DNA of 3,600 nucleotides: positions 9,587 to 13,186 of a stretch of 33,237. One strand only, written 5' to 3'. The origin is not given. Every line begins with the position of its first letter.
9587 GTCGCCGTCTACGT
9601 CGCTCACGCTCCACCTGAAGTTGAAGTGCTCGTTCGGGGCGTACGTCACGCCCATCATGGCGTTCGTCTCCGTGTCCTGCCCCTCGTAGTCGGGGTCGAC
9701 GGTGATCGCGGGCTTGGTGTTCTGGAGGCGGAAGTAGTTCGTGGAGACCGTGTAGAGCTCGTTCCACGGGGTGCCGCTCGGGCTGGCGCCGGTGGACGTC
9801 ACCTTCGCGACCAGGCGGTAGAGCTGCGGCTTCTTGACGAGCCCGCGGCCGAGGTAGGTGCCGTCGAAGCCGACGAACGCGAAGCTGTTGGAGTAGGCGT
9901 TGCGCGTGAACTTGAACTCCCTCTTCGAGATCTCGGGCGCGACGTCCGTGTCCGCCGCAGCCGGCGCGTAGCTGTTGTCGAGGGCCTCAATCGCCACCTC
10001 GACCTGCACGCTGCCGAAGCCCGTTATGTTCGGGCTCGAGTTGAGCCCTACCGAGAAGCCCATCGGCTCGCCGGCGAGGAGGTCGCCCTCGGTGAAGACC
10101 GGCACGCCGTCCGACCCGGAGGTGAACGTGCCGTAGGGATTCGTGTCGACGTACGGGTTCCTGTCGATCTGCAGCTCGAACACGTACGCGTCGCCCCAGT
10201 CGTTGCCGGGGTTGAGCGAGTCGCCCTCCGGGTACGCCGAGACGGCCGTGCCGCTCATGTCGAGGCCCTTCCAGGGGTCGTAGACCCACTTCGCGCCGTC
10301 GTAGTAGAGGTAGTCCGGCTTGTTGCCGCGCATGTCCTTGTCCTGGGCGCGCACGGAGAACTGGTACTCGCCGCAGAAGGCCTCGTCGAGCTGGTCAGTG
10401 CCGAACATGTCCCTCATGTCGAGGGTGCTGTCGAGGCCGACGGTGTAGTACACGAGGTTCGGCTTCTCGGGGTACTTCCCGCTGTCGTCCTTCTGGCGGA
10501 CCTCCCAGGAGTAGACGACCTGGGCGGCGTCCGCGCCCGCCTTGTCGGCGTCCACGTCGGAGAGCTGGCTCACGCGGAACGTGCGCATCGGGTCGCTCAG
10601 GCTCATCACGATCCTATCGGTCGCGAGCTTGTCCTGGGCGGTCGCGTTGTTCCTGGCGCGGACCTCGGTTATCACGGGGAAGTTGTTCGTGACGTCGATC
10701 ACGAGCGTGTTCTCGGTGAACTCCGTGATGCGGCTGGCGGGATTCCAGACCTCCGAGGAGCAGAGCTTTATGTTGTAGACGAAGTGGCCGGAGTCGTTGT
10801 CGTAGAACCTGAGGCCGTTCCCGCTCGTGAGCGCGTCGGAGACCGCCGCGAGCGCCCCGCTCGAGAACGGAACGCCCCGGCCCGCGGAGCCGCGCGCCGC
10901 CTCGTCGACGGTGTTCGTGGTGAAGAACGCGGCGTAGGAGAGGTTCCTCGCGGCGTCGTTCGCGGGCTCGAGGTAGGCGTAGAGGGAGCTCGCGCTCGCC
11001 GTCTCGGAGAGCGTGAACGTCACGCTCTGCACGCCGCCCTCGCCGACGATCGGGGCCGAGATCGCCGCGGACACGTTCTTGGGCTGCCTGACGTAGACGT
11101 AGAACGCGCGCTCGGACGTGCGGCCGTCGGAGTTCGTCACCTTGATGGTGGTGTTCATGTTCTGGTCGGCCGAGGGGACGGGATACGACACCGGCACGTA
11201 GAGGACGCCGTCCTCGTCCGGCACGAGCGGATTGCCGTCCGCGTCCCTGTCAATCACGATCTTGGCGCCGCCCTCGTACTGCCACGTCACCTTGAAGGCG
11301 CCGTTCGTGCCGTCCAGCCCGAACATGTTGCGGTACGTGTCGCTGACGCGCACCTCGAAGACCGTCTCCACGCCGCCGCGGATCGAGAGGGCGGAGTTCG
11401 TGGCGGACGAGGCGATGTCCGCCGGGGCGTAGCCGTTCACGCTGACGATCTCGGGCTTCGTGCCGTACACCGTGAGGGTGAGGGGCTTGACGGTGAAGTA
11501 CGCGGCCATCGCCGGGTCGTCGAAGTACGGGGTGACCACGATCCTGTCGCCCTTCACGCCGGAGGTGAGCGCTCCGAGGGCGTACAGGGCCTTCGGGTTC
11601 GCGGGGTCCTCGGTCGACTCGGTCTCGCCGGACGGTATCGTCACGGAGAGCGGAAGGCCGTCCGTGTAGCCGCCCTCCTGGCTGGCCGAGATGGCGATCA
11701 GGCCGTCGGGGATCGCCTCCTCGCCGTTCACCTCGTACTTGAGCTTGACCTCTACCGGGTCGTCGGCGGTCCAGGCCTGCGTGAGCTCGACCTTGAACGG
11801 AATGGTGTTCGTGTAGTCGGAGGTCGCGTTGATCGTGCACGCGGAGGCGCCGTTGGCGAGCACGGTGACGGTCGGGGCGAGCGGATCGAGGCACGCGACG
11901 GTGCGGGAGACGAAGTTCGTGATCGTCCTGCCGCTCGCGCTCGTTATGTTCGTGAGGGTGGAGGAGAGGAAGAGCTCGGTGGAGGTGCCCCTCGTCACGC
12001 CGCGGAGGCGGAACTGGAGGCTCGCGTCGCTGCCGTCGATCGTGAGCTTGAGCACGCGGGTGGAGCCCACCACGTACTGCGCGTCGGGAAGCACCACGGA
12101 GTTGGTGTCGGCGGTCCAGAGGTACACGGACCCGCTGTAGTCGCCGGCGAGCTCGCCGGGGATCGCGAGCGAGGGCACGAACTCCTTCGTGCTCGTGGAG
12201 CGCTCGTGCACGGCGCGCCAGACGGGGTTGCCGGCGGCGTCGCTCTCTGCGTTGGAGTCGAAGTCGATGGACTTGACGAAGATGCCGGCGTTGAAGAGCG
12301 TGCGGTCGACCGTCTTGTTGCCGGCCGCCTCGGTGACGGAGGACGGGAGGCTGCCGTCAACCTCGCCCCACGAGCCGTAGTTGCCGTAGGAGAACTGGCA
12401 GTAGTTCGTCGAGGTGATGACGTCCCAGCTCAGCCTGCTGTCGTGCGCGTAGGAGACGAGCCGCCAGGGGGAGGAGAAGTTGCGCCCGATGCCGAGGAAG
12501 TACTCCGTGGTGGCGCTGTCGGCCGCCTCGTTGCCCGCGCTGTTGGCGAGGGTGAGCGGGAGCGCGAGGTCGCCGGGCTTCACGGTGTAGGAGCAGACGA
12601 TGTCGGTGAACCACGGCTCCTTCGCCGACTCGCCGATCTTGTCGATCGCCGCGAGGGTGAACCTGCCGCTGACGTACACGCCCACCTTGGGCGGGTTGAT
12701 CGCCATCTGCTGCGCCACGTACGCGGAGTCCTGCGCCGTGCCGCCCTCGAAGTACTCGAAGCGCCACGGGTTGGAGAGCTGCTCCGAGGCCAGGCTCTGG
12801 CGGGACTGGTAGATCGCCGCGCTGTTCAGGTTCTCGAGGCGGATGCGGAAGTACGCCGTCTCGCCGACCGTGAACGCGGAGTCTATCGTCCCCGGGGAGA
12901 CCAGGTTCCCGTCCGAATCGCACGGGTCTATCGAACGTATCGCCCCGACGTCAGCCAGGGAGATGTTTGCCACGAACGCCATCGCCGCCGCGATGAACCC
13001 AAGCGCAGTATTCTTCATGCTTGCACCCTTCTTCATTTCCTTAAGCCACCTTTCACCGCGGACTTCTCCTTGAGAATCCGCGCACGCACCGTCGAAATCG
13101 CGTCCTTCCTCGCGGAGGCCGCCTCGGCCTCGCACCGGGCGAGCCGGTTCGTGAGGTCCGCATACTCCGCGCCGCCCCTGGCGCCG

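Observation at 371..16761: Start/stop-overlapped operon: secreted C10 cysteine protease, small lipoprotein and 4,221-aa giant calcium-binding surface protein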

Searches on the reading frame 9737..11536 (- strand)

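Call 26: search_protein_families(library=pfam, proteins=[window:9737-11536:-], max_evalue=0.5)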
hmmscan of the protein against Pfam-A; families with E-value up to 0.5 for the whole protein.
window:9737-11536:- (600 aa): 1 family
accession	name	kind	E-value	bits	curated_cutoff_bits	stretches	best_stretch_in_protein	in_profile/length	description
PF14725.11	DUF4466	-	0.016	15.3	25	1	142-202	67-125/307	Domain of unknown function (DUF4466)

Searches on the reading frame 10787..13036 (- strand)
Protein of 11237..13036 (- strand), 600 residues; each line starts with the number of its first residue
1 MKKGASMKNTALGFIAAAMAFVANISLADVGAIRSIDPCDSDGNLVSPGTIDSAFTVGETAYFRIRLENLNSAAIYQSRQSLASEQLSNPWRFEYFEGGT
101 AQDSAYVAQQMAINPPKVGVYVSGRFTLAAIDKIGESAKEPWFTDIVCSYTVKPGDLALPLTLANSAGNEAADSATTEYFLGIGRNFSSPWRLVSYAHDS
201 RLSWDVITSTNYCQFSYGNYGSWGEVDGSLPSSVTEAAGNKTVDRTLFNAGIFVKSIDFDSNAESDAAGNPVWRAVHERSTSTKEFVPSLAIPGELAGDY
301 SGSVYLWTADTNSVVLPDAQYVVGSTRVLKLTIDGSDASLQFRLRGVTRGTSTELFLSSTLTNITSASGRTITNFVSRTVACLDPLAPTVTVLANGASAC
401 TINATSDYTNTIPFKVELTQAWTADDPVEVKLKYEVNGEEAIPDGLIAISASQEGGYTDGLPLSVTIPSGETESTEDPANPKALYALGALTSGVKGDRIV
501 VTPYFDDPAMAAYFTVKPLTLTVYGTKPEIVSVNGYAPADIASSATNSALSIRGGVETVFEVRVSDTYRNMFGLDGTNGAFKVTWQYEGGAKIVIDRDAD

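Call 26: search_protein_families(library=pfam, proteins=[window:11237-13036:-], max_evalue=0.5)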
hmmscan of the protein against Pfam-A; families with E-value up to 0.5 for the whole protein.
window:11237-13036:- (600 aa): 0 families

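Call 76: search_solved_structures(query=A5, max_evalue=1)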
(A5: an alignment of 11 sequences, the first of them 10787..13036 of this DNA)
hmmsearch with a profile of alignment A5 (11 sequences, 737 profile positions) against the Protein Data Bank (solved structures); distinct sequences matched with E-value up to 1: 3.
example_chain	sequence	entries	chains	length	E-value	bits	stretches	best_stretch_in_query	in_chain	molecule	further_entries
7d9b_A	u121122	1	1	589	0.27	12.7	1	189-257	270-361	Alpha-glycosidase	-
7d9c_A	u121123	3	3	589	0.29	12.6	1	189-257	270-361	Alpha-glycosidase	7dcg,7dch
7ehh_A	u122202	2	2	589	0.66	11.4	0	189-257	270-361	alpha-glucosidase | alpha glucosidase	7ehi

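Call 86: find_related_loci(query=A5, collection=metagenome_contigs, flank=10000)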
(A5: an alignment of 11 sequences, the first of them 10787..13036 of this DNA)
Query A5 (750 aa) in metagenome_contigs; peptide patterns used: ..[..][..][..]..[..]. (x = any residue, [..] = any of these).
107 stretches matched a pattern; 63 encode a relative of the query (tblastn E <= 1e-3); 63 distinct loci.
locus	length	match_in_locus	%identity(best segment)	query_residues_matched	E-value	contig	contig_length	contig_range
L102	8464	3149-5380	74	1-750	0e+0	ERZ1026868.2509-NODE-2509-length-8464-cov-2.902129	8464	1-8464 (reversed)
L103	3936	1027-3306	60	1-749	0e+0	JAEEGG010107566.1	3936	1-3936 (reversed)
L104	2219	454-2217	55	1-567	0e+0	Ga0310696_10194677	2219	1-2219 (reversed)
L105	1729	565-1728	61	1-386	3e-160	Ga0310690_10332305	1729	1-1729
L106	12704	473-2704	74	1-750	0e+0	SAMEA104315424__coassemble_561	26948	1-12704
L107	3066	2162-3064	50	1-289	1e-74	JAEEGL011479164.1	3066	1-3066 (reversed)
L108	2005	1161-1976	47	1-265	7e-65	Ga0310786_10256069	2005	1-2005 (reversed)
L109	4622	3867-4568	47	1-229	2e-53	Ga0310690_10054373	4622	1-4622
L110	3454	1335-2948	30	2-532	8e-45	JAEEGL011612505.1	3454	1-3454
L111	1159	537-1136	48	1-182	3e-46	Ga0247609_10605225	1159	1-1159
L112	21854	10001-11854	29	51-699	5e-42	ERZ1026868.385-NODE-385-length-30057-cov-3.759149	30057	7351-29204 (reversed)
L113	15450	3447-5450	28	31-698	4e-40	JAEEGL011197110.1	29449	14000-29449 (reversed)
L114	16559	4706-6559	28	51-699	4e-42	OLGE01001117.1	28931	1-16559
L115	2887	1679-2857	30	31-422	1e-38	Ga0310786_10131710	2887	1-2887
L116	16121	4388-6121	28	1-589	5e-38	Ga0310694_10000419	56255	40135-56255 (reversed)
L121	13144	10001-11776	27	114-719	3e-30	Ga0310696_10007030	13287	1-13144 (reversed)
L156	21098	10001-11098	26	141-601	4e-13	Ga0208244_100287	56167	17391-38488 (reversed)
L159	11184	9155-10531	24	7-601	4e-12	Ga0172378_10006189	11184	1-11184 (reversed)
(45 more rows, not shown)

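Call 96: search_protein_families(library=pfam, proteins=[L116:219-1409:+, L116:2395-3555:+, L121:5683-6456:+, L121:6485-7603:+, L121:7159-8814:+, L156:5454-7310:+, L156:7178-8836:+, L159:3831-6911:+, L159:7046-8140:+], max_evalue=0.001)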
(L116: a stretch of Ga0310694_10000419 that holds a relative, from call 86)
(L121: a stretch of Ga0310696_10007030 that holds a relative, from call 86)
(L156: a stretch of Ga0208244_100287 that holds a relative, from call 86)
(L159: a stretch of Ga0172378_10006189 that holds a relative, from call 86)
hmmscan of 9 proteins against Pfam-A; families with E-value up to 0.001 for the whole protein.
L116:219-1409:+ (397 aa): 0 families

L116:2395-3555:+ (387 aa): 1 family
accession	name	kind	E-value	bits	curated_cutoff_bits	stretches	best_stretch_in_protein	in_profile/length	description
PF14848.11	HU-DNA_bdg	-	1.6e-09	38.3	30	1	30-143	3-114/124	DNA-binding domain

L121:5683-6456:+ (258 aa): 2 families
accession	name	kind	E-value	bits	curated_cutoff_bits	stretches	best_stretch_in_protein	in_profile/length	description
PF02163.28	Peptidase_M50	-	8.7e-25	87.8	27.2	2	44-118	2-102/221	Peptidase family M50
PF13398.12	Peptidase_M50B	-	1.6e-05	25.1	26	1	45-116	18-89/201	Peptidase M50B-like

L121:6485-7603:+ (373 aa): 3 families
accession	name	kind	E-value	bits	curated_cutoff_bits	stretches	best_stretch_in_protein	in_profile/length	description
PF06071.19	YchF-GTPase_C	-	5.4e-36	123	27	1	289-372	1-84/84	Protein of unknown function (DUF933)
PF01926.29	MMR_HSR1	-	7.1e-24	84.5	21.9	1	5-110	2-87/113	50S ribosome-binding GTPase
PF02421.24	FeoB_N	-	1.5e-08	34.8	27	1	5-51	3-48/156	Ferrous iron transport protein B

L121:7159-8814:+ (552 aa): 1 family
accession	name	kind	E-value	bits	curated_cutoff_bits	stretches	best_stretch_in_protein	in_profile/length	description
PF00144.29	Beta-lactamase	-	3e-60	204.6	27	1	185-507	3-301/329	Beta-lactamase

L156:5454-7310:+ (619 aa): 1 family
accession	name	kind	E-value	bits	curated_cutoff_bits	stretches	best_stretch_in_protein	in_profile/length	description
PF07478.18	Dala_Dala_lig_C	-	1.1e-17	64.6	24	1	429-608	34-203/204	D-ala D-ala ligase C-terminus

L156:7178-8836:+ (553 aa): 5 families
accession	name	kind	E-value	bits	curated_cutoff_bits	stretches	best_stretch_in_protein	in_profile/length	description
PF07478.18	Dala_Dala_lig_C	-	5.5e-16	59.1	24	1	184-358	40-202/204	D-ala D-ala ligase C-terminus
PF13508.13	Acetyltransf_7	-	7.1e-14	52.4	27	1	431-517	3-83/84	Acetyltransferase (GNAT) domain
PF00583.31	Acetyltransf_1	-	1.6e-13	51.4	20.7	1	428-516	31-116/116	Acetyltransferase (GNAT) family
PF13673.13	Acetyltransf_10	-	1.8e-08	34.9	23.6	1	428-519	28-110/128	Acetyltransferase (GNAT) domain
PF14397.11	ATPgrasp_ST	-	0.00091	18.9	31.4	0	275-336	201-260/278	Sugar-transfer associated ATP-grasp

L159:3831-6911:+ (1027 aa): 3 families
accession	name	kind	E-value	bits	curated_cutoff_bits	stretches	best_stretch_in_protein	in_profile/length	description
PF07959.18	Fucose_pyrophosphorylase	-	1.9e-55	188.9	34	1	100-503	5-413/418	Fucose pyrophosphorylase domain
PF00288.32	GHMP_kinases_N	-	5e-10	39.9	22.3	1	775-843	13-82/87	GHMP kinases N terminal domain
PF08544.19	GHMP_kinases_C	-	4.2e-08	33.9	21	1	925-1002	2-80/85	GHMP kinases C terminal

L159:7046-8140:+ (365 aa): 0 families
